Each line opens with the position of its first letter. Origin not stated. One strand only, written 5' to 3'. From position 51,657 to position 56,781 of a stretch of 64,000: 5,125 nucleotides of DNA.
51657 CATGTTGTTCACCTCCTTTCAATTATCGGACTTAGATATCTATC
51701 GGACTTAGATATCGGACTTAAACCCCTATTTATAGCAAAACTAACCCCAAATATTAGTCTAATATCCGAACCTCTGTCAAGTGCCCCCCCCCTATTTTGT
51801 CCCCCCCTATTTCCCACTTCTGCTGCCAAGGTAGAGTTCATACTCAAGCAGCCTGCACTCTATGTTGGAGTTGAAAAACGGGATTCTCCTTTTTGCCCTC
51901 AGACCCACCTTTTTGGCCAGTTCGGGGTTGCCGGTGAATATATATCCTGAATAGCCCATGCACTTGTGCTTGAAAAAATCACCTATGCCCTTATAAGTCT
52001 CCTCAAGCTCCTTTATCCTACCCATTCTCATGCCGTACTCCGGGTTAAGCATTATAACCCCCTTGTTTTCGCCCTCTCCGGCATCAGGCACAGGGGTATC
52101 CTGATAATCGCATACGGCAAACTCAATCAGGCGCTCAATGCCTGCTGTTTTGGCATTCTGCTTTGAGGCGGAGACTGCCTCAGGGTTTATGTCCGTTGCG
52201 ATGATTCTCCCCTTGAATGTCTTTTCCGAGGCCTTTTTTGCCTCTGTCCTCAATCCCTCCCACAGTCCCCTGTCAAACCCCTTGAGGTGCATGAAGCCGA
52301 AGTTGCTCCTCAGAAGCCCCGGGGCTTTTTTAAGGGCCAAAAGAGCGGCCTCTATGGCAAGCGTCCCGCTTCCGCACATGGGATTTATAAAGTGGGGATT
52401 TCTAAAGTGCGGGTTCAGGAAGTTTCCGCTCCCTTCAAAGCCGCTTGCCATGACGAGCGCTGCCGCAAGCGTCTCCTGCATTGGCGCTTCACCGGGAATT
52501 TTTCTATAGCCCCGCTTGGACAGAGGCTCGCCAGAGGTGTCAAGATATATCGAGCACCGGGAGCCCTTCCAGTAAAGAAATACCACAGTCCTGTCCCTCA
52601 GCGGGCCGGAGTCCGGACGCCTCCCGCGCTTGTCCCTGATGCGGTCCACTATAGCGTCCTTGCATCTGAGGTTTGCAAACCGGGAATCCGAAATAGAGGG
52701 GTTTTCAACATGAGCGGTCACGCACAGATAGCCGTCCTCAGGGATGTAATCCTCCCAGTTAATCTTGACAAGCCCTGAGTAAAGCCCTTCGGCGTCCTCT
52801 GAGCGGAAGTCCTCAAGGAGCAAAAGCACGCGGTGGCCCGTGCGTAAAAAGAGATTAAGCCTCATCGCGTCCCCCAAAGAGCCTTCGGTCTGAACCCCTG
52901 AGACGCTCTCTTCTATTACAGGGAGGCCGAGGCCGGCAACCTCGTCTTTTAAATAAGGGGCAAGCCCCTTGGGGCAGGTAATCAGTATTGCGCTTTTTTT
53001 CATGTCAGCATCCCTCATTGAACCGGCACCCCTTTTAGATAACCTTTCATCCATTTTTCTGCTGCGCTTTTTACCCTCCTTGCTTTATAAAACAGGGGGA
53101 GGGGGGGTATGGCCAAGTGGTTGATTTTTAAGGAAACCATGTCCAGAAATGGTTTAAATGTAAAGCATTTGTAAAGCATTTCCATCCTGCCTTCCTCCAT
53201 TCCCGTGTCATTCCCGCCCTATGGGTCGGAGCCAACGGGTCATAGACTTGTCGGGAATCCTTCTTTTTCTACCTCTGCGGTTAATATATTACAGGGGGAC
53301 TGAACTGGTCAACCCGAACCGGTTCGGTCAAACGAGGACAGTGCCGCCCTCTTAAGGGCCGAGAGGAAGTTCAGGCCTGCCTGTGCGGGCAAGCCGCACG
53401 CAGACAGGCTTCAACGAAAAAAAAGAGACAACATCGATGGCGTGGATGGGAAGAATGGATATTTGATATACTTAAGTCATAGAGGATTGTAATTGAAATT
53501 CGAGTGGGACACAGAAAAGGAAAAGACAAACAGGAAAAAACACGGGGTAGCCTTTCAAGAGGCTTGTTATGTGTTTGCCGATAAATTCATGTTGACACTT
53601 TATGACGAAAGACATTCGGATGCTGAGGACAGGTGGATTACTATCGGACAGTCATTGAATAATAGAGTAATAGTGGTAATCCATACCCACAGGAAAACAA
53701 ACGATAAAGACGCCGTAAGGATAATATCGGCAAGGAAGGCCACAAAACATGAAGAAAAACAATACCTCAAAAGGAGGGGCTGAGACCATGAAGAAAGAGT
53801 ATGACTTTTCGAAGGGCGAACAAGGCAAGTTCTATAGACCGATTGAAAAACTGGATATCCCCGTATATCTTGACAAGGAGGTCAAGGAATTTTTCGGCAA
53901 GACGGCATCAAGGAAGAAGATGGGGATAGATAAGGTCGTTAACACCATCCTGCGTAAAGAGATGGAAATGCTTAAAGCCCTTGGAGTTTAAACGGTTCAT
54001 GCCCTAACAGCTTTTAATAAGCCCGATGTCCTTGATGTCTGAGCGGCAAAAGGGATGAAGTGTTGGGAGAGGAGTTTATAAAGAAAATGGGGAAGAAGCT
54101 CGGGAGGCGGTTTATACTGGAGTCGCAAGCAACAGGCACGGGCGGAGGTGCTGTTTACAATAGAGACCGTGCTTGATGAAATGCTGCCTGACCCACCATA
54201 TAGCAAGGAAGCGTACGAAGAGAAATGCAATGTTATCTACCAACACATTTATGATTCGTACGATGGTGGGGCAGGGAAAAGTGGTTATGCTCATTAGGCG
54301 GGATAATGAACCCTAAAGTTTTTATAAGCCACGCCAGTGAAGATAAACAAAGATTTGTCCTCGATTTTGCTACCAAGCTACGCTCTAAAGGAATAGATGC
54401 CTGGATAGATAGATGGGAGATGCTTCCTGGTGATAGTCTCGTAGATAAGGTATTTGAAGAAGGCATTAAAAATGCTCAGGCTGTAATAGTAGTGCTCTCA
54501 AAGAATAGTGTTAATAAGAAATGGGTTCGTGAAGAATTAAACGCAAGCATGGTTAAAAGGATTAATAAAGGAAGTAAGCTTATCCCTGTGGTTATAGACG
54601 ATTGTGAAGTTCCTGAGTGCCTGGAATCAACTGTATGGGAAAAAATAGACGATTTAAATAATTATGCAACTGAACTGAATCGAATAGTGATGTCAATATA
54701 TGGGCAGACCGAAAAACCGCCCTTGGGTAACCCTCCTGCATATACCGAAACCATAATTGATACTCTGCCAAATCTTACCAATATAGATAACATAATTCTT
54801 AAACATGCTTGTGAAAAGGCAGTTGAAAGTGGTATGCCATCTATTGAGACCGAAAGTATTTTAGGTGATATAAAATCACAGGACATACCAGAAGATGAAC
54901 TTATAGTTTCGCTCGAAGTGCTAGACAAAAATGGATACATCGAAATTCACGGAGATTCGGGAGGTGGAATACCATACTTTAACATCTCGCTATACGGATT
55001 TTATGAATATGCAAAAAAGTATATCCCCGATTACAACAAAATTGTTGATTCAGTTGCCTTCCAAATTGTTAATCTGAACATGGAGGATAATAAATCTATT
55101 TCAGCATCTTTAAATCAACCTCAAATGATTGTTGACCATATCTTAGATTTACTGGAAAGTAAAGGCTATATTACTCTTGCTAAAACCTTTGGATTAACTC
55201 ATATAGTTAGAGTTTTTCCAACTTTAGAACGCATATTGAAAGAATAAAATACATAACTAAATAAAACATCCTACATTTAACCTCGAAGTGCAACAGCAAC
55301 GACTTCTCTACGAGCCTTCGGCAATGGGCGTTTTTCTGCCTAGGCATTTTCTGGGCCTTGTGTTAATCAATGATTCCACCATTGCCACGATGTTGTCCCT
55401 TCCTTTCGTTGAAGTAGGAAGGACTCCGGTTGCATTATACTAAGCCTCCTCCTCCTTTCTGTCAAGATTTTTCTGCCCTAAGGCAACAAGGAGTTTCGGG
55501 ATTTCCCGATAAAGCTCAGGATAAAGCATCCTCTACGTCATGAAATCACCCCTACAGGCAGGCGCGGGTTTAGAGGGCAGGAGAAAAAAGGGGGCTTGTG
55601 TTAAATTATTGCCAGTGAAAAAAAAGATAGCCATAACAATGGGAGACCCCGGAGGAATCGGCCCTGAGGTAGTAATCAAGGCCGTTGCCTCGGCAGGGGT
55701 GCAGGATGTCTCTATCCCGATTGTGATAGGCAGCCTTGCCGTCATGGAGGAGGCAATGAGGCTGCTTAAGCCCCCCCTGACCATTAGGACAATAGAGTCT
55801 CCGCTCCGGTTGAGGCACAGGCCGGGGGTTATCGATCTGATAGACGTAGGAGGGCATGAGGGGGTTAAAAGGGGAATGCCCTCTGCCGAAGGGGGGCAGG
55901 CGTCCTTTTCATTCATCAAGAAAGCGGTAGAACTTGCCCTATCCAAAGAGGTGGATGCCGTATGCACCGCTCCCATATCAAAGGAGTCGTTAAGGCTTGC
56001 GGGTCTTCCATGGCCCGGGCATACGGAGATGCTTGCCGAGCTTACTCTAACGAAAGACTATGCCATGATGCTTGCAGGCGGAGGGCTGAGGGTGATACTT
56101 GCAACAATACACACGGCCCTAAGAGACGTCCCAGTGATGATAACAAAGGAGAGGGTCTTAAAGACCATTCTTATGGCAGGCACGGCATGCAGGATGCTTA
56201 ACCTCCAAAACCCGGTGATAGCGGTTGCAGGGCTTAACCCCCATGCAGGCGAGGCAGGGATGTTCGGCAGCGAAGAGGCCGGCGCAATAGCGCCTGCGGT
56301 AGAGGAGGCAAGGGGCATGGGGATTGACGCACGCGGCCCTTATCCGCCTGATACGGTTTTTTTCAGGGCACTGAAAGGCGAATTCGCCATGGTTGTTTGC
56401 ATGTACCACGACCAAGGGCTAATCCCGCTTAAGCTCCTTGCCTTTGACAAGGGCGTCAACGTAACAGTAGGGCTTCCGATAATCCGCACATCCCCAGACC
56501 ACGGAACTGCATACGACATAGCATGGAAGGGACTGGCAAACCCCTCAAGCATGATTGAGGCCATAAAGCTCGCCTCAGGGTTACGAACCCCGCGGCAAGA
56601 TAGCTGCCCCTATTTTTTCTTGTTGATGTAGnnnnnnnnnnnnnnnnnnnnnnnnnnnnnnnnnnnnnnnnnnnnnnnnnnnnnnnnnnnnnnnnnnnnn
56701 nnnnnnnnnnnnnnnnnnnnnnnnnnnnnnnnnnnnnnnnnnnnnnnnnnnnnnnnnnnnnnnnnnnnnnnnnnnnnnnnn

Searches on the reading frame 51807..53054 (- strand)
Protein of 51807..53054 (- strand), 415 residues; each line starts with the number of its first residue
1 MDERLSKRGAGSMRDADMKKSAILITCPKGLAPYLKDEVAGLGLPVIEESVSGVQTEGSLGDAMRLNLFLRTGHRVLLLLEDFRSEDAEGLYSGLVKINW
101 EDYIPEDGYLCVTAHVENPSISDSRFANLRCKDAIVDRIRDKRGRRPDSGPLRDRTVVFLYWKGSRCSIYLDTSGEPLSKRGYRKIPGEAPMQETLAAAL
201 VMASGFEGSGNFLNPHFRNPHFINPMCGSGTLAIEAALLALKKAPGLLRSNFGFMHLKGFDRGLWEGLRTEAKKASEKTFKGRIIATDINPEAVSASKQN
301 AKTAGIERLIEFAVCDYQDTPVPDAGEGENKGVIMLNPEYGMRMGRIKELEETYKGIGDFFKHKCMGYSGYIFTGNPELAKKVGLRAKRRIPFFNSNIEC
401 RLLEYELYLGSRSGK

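Call 21: search_protein_families(library=ncbifam, proteins=[window:51807-53054:-], max_evalue=0.00001)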
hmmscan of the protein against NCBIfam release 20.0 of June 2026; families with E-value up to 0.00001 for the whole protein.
window:51807-53054:- (415 aa): 2 families
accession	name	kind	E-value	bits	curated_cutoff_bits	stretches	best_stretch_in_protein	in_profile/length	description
NF008748.0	PRK11783.1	equivalog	4.1e-92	309.6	466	1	20-408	3-383/704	bifunctional 23S rRNA (guanine(2069)-N(7))-methyltransferase RlmK/23S rRNA (guanine(2445)-N(2))-methyltransferase RlmL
NF040721.1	Trm14_Arch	equivalog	5.5e-28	98.1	280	1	23-356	3-315/370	tRNA (guanine(6)-N2)-methyltransferase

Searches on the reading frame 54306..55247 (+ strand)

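Call 74: search_protein_families(library=pfam, proteins=[window:54306-55247:+], max_evalue=0.000001)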
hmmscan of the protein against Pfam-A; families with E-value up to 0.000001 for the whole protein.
window:54306-55247:+ (313 aa): 4 families
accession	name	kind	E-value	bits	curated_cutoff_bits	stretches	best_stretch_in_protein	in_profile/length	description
PF13676.11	TIR_2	-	3e-28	99.2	28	1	5-126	1-120/122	TIR domain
PF01582.25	TIR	-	1.1e-14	55.1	21.3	1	5-98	4-97/179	TIR domain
PF08937.16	ThsB_TIR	-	1.1e-07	32.6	21.2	1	6-98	1-96/100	Thoeris protein ThsB, TIR-like domain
PF08357.16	SEFIR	-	7.3e-07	30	23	0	3-76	1-78/150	SEFIR domain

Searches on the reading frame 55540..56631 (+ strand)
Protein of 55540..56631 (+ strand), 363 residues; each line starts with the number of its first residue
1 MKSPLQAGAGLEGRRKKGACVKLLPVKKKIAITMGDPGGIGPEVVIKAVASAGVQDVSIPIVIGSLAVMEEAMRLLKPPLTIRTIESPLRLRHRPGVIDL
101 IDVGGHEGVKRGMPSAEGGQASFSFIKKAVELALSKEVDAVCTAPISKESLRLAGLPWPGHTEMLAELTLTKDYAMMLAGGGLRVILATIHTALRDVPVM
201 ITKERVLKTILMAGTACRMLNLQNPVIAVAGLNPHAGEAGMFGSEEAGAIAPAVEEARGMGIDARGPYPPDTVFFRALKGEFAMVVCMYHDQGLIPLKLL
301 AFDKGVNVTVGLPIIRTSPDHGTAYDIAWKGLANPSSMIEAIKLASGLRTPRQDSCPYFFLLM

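Call 21: search_protein_families(library=ncbifam, proteins=[window:55540-56631:+], max_evalue=0.00001)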
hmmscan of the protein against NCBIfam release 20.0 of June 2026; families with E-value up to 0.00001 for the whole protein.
window:55540-56631:+ (363 aa): 7 families
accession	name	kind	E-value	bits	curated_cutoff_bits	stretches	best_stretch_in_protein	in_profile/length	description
TIGR00557.1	pdxA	equivalog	4e-114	381.3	290.35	1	29-346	1-317/320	4-hydroxythreonine-4-phosphate dehydrogenase PdxA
NF002992.0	PRK03743.1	equivalog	3.7e-106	355.1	470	1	27-346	4-325/333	4-hydroxythreonine-4-phosphate dehydrogenase PdxA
NF003699.0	PRK05312.1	equivalog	1.3e-100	337.1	378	1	28-351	5-335/340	4-hydroxythreonine-4-phosphate dehydrogenase PdxA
NF002891.0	PRK03371.1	equivalog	1.5e-100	336.6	583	1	27-346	2-323/326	D-threonate 4-phosphate dehydrogenase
NF002744.0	PRK02746.1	equivalog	5e-87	292.2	425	1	27-352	9-343/346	4-hydroxythreonine-4-phosphate dehydrogenase PdxA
NF002520.0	PRK01909.1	equivalog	1.3e-79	267.9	476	1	28-348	6-322/329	4-hydroxythreonine-4-phosphate dehydrogenase PdxA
NF003040.0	PRK03946.1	equivalog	1.2e-67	228.5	376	1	27-346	1-301/307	4-hydroxythreonine-4-phosphate dehydrogenase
